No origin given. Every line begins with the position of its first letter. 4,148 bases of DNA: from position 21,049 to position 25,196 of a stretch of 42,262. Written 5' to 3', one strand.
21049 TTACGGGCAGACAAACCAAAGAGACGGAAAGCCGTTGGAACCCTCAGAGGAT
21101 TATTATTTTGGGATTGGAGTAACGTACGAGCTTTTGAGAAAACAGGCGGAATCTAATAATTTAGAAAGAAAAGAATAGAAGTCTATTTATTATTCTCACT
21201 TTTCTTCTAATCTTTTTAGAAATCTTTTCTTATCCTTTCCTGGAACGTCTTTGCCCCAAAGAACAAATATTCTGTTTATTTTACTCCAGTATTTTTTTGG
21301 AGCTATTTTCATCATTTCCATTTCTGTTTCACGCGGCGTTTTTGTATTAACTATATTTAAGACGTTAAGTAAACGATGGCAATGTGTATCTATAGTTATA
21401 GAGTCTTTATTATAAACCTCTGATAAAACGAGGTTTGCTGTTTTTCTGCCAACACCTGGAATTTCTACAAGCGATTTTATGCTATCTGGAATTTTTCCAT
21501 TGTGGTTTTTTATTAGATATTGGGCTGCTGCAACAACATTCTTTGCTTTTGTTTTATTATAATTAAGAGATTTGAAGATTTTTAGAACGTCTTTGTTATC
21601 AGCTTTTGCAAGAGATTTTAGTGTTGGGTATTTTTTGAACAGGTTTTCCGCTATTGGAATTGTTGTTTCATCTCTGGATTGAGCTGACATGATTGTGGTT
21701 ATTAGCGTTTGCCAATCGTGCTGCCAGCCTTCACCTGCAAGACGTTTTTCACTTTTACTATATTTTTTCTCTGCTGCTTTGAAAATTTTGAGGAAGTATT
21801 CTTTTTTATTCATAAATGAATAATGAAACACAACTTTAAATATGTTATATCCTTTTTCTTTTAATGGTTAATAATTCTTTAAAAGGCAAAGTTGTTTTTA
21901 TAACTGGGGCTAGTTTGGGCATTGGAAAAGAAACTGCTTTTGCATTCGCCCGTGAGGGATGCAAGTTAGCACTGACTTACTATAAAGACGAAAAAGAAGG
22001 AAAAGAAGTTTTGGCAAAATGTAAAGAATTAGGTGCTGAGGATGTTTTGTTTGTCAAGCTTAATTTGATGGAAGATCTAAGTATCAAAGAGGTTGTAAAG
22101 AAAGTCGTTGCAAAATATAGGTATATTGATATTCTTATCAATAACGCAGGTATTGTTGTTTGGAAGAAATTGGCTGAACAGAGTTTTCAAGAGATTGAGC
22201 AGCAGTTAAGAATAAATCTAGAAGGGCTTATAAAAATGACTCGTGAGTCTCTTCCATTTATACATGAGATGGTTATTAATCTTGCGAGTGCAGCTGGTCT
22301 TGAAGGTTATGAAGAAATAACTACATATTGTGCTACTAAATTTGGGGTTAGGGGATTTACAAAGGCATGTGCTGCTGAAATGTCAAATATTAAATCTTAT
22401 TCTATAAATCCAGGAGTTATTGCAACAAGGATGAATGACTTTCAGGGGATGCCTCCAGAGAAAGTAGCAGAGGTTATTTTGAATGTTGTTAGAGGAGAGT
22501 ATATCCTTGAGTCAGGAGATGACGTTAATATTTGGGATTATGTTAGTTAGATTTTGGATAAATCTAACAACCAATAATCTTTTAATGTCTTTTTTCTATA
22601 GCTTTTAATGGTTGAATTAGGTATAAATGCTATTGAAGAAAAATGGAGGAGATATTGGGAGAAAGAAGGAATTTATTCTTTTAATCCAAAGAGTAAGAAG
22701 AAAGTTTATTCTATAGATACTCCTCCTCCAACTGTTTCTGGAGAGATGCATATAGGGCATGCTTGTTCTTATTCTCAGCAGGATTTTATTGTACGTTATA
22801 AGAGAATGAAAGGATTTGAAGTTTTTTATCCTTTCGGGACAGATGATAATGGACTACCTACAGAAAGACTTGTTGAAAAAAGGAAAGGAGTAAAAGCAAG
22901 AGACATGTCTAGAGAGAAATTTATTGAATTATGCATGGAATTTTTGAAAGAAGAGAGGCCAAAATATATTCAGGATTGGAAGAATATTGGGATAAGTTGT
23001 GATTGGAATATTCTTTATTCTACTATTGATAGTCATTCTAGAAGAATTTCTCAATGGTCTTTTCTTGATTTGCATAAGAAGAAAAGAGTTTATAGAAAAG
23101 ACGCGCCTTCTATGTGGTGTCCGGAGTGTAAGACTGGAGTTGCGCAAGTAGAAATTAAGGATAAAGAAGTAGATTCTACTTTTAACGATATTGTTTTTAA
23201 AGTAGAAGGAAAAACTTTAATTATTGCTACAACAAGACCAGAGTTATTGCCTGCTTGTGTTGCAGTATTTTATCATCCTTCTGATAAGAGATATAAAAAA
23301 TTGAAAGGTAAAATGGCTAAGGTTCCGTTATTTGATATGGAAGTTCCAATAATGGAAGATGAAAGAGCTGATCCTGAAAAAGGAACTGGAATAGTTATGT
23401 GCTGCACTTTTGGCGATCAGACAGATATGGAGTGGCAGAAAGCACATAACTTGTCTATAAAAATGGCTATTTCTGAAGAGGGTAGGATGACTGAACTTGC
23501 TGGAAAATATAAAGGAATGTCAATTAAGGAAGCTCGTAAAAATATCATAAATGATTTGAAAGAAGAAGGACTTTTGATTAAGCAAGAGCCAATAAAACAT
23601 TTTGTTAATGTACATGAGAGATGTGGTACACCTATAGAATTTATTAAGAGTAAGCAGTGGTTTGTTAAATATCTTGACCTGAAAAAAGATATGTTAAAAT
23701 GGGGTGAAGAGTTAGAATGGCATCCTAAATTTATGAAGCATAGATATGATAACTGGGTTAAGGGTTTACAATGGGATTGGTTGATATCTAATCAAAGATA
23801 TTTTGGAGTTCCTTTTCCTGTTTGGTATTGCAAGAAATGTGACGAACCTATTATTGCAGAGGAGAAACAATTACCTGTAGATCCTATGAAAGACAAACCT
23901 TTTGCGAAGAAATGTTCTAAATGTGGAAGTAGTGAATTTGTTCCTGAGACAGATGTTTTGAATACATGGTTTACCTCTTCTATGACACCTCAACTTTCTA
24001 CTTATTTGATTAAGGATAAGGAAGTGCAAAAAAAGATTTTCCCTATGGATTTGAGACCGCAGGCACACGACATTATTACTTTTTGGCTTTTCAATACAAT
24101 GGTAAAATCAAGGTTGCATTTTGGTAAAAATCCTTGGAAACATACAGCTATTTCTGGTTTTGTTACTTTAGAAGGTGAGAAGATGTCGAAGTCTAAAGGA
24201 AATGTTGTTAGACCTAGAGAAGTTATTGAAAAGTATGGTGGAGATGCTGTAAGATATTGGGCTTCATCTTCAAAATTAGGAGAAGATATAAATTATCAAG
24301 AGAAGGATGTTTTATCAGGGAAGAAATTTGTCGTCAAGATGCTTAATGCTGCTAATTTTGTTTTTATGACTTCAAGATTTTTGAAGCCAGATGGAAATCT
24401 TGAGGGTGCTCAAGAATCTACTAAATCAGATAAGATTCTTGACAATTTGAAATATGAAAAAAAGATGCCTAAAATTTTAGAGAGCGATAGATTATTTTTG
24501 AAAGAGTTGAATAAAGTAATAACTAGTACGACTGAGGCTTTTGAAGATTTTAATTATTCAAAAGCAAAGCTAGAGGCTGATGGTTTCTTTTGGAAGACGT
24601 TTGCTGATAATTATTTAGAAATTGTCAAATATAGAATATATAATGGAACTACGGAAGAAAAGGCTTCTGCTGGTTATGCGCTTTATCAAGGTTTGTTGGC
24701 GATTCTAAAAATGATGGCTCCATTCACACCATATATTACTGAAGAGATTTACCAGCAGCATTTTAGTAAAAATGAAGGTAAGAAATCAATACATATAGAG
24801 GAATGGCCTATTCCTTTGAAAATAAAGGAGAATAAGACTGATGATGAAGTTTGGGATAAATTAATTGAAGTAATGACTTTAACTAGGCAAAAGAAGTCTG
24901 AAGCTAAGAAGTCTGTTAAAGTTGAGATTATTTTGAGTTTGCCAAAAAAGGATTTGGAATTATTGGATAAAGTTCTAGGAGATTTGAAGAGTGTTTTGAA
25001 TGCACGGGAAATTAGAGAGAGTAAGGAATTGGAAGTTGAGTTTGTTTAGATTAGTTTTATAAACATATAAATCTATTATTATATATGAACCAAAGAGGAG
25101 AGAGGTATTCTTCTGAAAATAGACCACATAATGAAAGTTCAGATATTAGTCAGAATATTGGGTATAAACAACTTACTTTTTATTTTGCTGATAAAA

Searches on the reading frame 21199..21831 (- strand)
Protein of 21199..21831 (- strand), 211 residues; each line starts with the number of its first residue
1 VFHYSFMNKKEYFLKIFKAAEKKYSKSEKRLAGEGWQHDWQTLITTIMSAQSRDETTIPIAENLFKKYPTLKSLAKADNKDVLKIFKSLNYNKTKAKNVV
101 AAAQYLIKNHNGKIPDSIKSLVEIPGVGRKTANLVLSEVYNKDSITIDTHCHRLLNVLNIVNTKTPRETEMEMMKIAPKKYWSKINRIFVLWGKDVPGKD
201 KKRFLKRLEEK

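Call 48: search_protein_families(library=pfam, proteins=[window:21199-21831:-], max_evalue=0.001)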
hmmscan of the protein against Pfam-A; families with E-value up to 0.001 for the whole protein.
window:21199-21831:- (211 aa): 4 families
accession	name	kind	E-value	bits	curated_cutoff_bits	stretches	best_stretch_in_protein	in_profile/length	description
PF00730.31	HhH-GPD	-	3.7e-21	75.9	26.2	1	44-178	1-107/108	HhH-GPD superfamily base excision DNA repair protein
PF00633.29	HHH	-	1.8e-08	34.2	24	1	110-137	2-29/30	Helix-hairpin-helix motif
PF22175.2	Ogg-HhH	-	7.8e-06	26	27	1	41-170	22-154/173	8-oxoguanine DNA glycosylase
PF14520.12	HHH_5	-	0.0001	23.1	27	0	117-138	33-54/57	Helix-hairpin-helix domain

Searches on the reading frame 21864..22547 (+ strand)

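Call 48: search_protein_families(library=pfam, proteins=[window:21864-22547:+], max_evalue=0.001)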
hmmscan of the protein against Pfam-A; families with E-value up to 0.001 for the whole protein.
window:21864-22547:+ (228 aa): 3 families
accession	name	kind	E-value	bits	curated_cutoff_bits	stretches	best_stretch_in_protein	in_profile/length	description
PF00106.31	adh_short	-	1.9e-44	151.9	26.6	1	9-192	1-188/195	short chain dehydrogenase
PF13561.12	adh_short_C2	-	3e-33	115.8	27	1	15-194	1-184/236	Enoyl-(Acyl carrier protein) reductase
PF08659.16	KR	-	9.9e-08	32.5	22.6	1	11-169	3-163/180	KR domain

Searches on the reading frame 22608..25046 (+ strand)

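Call 48: search_protein_families(library=pfam, proteins=[window:22608-25046:+], max_evalue=0.001)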
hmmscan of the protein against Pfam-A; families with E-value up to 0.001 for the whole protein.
window:22608-25046:+ (813 aa): 6 families
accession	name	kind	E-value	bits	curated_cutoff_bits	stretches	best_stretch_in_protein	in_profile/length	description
PF00133.28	tRNA-synt_1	-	2.6e-88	297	22.7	1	13-563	2-413/414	tRNA synthetases class I (I, L, M and V)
PF08264.19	Anticodon_1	-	5.5e-32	111.1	25.1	1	627-770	1-140/148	Anticodon-binding domain of tRNA ligase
PF09334.17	tRNA-synt_1g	-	3.9e-27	95.5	20.1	2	36-183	3-135/391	tRNA synthetases class I (M)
PF01406.26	tRNA-synt_1e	-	2.9e-13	50.3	27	1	496-569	224-297/301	tRNA synthetases class I (C) catalytic domain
PF01921.24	tRNA-synt_1f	-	0.00015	21.3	27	0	518-564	274-321/360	tRNA synthetases class I (K)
PF13603.12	tRNA-synt_1_2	-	0.0004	20.4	25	0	233-298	85-150/185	Leucyl-tRNA synthetase, editing domain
